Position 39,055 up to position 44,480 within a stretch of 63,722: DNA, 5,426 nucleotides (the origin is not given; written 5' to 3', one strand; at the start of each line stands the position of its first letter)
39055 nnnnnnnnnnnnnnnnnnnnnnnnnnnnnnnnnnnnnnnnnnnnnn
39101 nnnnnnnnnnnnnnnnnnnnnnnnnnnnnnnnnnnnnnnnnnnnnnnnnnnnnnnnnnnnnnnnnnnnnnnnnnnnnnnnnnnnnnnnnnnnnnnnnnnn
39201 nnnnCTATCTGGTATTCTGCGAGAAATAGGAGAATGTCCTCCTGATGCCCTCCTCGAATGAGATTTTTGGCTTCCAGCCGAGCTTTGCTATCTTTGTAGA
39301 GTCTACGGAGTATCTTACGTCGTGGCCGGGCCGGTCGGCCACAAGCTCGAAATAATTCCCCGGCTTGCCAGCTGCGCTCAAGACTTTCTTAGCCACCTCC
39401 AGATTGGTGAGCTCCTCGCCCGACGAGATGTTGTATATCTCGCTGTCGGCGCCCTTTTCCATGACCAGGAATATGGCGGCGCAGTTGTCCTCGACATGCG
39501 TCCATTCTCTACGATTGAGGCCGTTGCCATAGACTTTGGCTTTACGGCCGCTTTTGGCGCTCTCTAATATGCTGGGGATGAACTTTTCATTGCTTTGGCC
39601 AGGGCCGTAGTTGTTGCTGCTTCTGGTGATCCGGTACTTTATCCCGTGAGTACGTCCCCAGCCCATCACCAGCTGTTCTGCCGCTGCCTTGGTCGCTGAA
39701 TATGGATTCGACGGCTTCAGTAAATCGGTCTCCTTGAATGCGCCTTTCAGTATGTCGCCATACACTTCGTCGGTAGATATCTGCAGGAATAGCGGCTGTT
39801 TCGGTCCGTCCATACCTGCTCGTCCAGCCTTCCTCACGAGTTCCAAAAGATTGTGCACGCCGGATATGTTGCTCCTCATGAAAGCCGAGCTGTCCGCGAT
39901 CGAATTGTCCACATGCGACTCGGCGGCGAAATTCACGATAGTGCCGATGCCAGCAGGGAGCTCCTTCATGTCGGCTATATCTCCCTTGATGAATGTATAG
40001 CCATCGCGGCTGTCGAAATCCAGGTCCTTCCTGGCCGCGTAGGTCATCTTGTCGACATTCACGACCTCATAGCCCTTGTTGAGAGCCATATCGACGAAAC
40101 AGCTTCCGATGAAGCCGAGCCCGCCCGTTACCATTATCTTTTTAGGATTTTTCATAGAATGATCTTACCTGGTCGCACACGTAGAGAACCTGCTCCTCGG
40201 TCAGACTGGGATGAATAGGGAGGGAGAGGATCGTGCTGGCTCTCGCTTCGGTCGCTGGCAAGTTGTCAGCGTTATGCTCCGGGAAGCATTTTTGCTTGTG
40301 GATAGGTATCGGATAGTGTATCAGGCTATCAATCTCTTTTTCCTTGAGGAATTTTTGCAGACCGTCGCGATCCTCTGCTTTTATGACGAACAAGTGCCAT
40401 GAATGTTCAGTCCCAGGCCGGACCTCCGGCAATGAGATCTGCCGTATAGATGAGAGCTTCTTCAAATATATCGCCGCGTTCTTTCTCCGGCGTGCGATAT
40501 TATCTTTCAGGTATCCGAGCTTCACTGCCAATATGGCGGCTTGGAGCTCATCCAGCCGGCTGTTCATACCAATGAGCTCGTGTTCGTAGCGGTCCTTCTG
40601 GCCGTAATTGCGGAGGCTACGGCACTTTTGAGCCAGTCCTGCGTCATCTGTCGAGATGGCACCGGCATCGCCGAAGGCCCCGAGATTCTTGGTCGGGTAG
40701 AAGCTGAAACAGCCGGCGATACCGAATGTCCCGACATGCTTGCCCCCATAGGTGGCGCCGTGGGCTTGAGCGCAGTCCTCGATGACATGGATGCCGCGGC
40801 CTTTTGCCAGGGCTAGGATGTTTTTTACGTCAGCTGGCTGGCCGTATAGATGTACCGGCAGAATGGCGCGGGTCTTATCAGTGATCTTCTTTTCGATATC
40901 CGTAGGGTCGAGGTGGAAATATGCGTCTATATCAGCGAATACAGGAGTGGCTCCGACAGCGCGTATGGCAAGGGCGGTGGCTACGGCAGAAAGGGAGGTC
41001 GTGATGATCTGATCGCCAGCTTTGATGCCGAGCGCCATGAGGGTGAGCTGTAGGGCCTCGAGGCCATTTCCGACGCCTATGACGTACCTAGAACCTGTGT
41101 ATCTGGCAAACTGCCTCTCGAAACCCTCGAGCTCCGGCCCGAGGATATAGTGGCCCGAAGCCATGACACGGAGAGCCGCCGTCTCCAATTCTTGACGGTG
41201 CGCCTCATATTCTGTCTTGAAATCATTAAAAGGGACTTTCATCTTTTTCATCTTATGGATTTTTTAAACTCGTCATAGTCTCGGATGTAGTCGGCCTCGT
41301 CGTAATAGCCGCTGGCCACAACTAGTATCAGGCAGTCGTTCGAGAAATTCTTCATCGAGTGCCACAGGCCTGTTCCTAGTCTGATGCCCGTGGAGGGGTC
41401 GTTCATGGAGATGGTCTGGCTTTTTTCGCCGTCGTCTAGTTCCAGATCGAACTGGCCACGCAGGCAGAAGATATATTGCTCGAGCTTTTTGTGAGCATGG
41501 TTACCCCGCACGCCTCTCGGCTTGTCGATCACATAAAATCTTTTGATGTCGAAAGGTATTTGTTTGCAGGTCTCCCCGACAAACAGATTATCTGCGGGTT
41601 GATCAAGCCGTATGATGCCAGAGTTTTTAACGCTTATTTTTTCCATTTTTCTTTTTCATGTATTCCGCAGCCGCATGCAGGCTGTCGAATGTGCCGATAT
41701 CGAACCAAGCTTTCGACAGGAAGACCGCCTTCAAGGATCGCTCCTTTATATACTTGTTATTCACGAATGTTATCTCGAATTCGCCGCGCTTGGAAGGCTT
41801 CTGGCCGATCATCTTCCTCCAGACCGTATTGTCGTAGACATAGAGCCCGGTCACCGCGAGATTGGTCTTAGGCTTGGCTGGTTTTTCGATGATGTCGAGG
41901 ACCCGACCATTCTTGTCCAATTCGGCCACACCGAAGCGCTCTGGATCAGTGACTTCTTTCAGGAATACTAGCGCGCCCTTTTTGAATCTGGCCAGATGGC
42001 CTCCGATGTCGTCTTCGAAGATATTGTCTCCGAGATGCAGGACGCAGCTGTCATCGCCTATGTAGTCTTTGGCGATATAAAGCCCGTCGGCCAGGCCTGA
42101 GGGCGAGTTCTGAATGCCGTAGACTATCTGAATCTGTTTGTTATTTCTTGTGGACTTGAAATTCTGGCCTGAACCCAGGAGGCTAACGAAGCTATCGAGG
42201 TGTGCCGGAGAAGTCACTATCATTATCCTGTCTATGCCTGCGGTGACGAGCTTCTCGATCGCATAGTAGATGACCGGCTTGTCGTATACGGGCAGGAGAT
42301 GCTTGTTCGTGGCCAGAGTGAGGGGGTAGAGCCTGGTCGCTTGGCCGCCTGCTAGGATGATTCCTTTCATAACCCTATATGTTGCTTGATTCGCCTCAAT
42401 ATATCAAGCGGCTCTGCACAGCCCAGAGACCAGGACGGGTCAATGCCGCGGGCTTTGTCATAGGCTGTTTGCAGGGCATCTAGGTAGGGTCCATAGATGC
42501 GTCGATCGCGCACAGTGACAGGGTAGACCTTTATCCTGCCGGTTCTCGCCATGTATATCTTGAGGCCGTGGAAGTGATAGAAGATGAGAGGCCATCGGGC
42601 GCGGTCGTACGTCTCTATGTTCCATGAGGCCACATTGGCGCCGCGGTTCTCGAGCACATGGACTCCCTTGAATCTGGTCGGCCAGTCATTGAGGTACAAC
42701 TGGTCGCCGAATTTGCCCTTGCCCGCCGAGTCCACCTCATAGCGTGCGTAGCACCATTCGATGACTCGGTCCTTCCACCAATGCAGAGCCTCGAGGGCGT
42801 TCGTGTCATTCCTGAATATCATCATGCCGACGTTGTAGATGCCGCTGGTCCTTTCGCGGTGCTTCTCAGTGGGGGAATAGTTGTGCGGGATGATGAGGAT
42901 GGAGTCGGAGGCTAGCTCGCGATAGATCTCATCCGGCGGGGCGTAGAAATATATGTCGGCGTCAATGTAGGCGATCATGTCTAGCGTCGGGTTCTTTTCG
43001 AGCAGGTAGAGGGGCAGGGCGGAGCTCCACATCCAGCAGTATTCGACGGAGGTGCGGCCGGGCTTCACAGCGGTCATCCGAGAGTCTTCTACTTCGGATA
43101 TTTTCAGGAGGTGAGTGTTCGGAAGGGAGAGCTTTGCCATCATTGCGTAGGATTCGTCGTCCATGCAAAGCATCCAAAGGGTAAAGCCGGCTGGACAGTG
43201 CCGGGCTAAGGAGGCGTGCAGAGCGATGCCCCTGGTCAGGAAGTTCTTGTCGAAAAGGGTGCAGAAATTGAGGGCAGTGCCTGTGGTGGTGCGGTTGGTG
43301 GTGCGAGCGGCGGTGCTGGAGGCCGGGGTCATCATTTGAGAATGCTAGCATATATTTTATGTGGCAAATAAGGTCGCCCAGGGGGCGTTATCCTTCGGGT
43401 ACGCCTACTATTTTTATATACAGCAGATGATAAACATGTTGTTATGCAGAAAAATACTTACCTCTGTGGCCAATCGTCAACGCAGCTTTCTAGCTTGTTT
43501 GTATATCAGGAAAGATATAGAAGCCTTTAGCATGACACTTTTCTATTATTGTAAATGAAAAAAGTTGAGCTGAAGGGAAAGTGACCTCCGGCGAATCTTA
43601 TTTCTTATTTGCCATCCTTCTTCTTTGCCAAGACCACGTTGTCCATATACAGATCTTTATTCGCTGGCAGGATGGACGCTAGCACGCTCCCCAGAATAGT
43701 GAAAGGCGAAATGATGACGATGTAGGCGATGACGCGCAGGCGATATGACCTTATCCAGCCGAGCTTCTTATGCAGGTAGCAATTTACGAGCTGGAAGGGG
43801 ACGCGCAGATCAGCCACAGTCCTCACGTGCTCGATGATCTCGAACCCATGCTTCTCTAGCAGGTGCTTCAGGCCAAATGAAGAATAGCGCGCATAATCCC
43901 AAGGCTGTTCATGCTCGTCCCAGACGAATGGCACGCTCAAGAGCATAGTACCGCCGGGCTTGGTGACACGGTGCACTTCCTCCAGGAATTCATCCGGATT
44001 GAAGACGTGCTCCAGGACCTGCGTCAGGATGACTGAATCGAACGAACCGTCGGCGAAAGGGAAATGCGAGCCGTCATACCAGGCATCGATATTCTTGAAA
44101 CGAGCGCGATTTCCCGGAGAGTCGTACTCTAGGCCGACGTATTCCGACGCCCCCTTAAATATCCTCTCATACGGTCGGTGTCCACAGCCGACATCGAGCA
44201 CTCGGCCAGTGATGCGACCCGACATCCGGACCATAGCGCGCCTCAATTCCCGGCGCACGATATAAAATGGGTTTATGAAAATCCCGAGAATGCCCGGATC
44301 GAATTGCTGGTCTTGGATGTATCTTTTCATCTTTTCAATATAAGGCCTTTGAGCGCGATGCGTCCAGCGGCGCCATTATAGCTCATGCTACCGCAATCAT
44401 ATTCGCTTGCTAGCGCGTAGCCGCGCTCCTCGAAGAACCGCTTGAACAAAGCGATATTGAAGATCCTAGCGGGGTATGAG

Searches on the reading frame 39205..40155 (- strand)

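Call 29: search_protein_families(library=pfam, proteins=[window:39205-40155:-], max_evalue=0.001)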
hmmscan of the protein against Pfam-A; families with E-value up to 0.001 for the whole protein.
window:39205-40155:- (316 aa): 7 families
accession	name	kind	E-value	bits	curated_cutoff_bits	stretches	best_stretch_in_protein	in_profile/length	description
PF16363.11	GDP_Man_Dehyd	-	4.5e-65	220.7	27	1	8-307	1-332/332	GDP-mannose 4,6 dehydratase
PF01370.27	Epimerase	-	1.2e-54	185.8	20.9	1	7-243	1-239/240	NAD dependent epimerase/dehydratase family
PF04321.23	RmlD_sub_bind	-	2e-18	66.9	27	1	6-266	2-235/287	RmlD substrate binding domain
PF01073.25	3Beta_HSD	-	4.3e-13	49.3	22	1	8-230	1-227/280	3-beta hydroxysteroid dehydrogenase/isomerase family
PF07993.18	NAD_binding_4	-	9.8e-10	38.4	20.1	1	61-186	80-214/258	Male sterility protein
PF02719.21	Polysacc_synt_2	-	3.6e-07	30.1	20.2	1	7-264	1-249/293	Polysaccharide biosynthesis protein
PF00106.31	adh_short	-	0.00011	22.2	26.6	0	5-74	1-72/195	short chain dehydrogenase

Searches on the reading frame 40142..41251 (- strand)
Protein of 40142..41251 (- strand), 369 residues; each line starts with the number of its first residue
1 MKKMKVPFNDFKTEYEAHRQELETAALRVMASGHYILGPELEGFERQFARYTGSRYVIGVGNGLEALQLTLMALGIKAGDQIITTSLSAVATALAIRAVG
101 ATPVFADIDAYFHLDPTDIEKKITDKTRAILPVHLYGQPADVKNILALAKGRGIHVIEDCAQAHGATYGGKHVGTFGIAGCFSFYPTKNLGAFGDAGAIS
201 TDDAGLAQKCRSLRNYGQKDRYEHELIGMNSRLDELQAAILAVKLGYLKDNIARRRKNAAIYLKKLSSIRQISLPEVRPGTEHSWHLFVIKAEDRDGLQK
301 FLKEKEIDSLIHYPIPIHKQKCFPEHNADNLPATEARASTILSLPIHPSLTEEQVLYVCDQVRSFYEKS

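Call 29: search_protein_families(library=pfam, proteins=[window:40142-41251:-], max_evalue=0.001)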
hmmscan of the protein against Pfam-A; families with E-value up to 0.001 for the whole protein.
window:40142-41251:- (369 aa): 2 families
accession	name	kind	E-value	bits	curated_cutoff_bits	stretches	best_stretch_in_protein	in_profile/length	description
PF01041.23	DegT_DnrJ_EryC1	-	1.1e-116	390.5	19.8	1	20-363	5-360/360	DegT/DnrJ/EryC1/StrS aminotransferase family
PF00266.25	Aminotran_5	-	6.3e-07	29.1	21.5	1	57-165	64-181/371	Aminotransferase class-V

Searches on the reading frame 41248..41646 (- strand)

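Call 29: search_protein_families(library=pfam, proteins=[window:41248-41646:-], max_evalue=0.001)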
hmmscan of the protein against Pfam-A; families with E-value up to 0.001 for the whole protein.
window:41248-41646:- (132 aa): 2 families
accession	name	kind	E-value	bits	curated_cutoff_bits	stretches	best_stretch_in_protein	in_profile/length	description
PF05523.17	FdtA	-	3.9e-39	133.9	23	1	14-130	11-129/131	WxcM-like, C-terminal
PF07883.17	Cupin_2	-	0.0009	19.3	27.2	0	39-76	3-37/70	Cupin domain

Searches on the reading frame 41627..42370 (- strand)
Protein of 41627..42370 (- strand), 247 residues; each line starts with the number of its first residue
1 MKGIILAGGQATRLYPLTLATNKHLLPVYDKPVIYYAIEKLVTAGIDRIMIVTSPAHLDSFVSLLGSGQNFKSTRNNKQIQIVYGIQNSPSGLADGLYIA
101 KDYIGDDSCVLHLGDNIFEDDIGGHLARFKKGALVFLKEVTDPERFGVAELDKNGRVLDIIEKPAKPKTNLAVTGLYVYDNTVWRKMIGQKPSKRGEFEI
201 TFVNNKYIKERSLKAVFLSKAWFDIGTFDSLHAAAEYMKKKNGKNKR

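Call 29: search_protein_families(library=pfam, proteins=[window:41627-42370:-], max_evalue=0.001)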
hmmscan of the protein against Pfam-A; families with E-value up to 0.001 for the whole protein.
window:41627-42370:- (247 aa): 2 families
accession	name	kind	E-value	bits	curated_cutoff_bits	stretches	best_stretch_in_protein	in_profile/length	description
PF00483.29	NTP_transferase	-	2.6e-55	188.1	21.2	1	2-239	1-243/245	Nucleotidyl transferase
PF12804.13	NTP_transf_3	-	5e-10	40.2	27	1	3-122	1-104/160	MobA-like NTP transferase domain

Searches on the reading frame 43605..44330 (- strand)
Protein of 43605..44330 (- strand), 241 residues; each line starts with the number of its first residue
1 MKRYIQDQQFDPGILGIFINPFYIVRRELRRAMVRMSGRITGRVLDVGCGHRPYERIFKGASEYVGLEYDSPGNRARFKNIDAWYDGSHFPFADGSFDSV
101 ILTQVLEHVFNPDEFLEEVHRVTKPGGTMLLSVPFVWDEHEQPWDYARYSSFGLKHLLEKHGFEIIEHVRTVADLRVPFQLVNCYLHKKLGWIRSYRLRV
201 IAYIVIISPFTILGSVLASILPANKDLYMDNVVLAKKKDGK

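Call 29: search_protein_families(library=pfam, proteins=[window:43605-44330:-], max_evalue=0.001)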
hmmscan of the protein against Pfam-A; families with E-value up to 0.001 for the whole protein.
window:43605-44330:- (241 aa): 7 families
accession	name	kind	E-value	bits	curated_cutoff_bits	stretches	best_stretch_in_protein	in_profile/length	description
PF13489.12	Methyltransf_23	-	4.3e-19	69.3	27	1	25-167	5-163/164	Methyltransferase domain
PF08241.18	Methyltransf_11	-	3.8e-15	56.7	21.2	1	45-130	1-94/95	Methyltransferase domain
PF13847.12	Methyltransf_31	-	8e-10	39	27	1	89-133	65-111/145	Methyltransferase domain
PF13649.12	Methyltransf_25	-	8.9e-09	36.4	27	1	44-127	1-97/97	Methyltransferase domain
PF08242.18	Methyltransf_12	-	2.2e-08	35.1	30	1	45-128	1-97/98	Methyltransferase domain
PF07021.18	MetW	-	1.2e-06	28.7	21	1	42-124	15-103/193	Methionine biosynthesis protein MetW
PF01209.24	Ubie_methyltran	-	0.00035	20.4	20.1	0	86-130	106-150/233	ubiE/COQ5 methyltransferase family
